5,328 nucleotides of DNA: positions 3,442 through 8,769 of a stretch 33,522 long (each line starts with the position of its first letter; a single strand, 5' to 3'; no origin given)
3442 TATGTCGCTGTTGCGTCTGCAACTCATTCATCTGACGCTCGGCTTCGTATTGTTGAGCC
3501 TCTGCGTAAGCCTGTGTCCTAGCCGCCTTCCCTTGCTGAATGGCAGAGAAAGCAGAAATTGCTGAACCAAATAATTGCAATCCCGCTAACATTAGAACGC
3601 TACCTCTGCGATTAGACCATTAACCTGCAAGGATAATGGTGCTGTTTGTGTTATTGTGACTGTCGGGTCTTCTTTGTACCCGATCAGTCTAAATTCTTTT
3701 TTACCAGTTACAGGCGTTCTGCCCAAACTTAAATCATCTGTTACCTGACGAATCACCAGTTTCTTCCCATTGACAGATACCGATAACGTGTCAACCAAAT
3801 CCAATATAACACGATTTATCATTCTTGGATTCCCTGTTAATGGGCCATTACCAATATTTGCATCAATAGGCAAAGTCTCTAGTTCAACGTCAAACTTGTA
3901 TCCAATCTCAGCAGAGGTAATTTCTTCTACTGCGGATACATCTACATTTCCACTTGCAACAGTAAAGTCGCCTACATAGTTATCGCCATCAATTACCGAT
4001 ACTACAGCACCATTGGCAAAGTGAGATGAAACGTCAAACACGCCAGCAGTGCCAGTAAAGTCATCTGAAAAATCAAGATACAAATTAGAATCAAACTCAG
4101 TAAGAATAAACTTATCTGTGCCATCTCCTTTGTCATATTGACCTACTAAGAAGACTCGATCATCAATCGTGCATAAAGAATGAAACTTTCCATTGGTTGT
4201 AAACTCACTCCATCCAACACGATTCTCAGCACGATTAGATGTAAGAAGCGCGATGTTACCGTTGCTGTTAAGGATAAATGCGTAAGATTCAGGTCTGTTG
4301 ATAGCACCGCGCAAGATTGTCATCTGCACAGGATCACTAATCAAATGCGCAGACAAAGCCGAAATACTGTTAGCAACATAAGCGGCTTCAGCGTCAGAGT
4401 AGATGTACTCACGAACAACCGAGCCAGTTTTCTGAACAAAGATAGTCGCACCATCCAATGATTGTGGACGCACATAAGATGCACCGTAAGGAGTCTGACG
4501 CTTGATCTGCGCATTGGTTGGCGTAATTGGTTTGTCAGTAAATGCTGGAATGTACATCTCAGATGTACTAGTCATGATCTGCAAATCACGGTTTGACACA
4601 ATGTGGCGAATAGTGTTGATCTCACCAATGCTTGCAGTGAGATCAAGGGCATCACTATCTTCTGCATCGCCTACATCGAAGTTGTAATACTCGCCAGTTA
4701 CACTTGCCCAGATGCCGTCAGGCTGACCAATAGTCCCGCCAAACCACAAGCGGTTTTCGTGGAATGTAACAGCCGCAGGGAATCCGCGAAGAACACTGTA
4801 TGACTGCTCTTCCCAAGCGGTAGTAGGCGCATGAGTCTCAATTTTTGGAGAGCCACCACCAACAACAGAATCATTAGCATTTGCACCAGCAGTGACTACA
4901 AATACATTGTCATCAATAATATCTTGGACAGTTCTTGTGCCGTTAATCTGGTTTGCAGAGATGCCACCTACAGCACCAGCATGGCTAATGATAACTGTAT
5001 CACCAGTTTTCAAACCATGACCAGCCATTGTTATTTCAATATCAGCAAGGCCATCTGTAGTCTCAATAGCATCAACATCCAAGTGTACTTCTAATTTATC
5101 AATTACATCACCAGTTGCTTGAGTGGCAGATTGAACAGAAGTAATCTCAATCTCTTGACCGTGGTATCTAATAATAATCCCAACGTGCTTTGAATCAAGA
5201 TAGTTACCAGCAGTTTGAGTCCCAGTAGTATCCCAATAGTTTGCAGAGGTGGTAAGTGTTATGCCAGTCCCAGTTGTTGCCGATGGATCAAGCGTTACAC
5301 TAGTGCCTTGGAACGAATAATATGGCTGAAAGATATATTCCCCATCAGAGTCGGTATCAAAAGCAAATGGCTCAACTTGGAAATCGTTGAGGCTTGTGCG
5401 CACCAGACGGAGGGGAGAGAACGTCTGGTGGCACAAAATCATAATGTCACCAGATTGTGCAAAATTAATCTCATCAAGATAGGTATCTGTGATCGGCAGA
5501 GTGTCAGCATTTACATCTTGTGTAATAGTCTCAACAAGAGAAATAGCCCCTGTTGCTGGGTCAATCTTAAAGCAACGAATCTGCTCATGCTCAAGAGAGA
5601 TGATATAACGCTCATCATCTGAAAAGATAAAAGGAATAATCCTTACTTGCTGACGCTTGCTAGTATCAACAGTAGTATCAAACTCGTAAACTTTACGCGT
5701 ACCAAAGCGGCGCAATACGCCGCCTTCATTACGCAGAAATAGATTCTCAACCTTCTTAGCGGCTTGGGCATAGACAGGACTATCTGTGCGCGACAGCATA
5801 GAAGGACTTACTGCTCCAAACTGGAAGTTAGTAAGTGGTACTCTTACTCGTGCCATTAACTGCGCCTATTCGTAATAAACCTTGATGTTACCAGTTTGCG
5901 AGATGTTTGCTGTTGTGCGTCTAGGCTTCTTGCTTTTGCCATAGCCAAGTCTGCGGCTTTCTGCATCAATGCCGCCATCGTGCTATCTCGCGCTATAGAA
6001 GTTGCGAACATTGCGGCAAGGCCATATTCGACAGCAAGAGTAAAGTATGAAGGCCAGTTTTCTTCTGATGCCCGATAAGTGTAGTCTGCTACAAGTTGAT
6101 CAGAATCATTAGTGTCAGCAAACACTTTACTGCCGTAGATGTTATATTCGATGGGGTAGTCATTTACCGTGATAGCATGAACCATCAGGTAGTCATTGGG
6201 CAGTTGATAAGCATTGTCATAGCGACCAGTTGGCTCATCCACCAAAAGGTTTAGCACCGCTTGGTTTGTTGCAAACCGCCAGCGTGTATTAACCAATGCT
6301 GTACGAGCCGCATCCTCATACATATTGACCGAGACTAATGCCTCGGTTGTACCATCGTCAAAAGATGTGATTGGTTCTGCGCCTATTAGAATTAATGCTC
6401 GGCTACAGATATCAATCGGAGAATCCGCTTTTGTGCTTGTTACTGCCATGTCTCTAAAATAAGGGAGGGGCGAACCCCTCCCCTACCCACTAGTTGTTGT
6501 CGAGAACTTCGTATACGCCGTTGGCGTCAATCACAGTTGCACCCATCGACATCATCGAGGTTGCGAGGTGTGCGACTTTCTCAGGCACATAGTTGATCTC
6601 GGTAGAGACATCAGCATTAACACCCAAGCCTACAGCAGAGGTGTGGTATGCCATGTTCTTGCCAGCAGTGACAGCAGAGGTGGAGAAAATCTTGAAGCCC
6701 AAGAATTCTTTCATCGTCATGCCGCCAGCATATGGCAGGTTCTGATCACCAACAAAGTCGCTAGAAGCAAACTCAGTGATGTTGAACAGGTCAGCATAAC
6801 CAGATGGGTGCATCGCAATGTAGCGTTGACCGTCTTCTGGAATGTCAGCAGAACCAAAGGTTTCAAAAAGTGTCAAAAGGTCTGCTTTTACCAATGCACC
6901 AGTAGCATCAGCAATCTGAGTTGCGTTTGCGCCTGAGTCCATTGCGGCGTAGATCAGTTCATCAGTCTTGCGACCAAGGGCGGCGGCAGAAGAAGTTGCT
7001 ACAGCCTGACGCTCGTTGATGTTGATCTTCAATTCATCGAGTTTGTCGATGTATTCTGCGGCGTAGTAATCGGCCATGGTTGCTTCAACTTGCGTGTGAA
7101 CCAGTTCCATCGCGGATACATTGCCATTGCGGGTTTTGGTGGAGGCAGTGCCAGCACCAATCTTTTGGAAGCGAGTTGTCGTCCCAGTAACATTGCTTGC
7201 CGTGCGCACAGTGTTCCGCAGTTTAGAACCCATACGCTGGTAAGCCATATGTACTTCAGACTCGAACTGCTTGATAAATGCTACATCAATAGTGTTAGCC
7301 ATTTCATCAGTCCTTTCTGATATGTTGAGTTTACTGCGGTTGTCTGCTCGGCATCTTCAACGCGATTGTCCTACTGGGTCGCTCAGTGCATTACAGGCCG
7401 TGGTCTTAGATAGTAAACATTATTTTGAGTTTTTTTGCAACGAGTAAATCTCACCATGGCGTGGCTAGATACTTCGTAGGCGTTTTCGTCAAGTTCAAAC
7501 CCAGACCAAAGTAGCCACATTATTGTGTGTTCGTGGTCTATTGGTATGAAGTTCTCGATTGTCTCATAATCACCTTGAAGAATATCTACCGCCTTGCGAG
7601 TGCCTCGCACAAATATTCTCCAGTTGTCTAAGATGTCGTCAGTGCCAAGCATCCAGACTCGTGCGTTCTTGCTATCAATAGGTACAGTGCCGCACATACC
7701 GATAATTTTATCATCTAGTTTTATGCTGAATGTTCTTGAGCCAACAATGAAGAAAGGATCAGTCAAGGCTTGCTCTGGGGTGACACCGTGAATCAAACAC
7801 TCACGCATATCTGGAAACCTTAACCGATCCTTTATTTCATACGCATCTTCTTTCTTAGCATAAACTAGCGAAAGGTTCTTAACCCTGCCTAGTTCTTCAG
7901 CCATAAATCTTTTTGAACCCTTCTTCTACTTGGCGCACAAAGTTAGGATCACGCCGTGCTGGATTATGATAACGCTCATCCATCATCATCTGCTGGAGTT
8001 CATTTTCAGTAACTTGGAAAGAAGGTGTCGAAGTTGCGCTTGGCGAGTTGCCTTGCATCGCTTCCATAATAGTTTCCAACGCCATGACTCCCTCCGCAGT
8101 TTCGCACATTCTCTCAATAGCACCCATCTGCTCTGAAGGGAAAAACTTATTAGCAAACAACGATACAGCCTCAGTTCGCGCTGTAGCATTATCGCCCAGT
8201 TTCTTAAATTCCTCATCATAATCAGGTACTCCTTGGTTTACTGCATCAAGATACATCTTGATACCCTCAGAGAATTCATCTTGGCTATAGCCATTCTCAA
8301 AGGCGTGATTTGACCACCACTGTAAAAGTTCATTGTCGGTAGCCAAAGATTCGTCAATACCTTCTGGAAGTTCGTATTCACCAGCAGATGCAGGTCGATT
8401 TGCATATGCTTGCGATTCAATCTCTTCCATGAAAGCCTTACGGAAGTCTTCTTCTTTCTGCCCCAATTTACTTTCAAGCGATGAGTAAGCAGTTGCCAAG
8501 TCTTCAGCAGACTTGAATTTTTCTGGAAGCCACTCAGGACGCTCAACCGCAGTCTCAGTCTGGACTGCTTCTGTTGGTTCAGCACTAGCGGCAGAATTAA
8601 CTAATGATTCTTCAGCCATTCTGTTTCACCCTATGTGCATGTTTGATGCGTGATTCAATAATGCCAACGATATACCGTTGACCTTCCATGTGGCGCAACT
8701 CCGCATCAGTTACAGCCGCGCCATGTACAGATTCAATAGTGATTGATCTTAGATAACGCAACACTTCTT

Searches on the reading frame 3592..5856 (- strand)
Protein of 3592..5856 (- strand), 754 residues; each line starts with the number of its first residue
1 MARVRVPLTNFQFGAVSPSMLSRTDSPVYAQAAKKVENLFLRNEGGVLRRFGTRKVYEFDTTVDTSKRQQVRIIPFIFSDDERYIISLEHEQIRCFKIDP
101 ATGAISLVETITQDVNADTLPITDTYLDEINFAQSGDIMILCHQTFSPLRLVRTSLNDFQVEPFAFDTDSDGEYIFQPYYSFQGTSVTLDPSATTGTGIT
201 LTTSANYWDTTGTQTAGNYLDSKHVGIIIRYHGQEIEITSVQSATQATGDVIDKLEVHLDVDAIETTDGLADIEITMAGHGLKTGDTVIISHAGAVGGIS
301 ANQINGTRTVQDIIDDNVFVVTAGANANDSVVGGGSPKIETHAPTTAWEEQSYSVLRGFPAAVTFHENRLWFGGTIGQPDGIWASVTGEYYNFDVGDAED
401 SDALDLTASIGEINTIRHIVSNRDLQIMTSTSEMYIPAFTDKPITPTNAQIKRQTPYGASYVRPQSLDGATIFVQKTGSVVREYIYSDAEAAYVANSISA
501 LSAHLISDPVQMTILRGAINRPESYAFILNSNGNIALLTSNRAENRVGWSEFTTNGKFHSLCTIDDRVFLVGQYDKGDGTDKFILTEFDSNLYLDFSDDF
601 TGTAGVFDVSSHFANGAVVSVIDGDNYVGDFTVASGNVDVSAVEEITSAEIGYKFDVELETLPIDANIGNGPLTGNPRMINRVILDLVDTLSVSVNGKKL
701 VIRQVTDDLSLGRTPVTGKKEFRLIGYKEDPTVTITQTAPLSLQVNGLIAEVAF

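Call 21: search_protein_families(library=pfam, max_evalue=0.01, proteins=[window:3592-5856:-])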
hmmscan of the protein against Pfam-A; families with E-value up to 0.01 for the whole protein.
window:3592-5856:- (754 aa): 1 family
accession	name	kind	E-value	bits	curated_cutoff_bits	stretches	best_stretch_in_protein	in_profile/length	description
PF12195.14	End_beta_barrel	-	0.0017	18.7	35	1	274-328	20-68/83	Beta barrel domain of bacteriophage endosialidase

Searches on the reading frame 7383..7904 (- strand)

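Call 44: search_protein_families(library=phrogs, max_evalue=0.001, proteins=[window:7383-7904:-])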
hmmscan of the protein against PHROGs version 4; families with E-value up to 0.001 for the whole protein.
window:7383-7904:- (173 aa): 2 families
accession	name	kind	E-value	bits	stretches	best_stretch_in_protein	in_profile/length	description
phrog_308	-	head and packaging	1.1e-20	75.3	1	12-156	4-149/151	internal virion protein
phrog_4177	-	unknown function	1.4e-09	39.2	1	58-155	42-141/143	-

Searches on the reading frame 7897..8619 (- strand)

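Call 44: search_protein_families(library=phrogs, max_evalue=0.001, proteins=[window:7897-8619:-])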
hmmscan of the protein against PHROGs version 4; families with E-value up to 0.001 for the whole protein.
window:7897-8619:- (240 aa): 2 families
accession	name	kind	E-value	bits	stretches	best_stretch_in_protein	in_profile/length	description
phrog_1052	-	head and packaging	6.4e-06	27.2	1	10-128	44-159/293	head assembly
phrog_3742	-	unknown function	1.9e-05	25.7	1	10-237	25-284/287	-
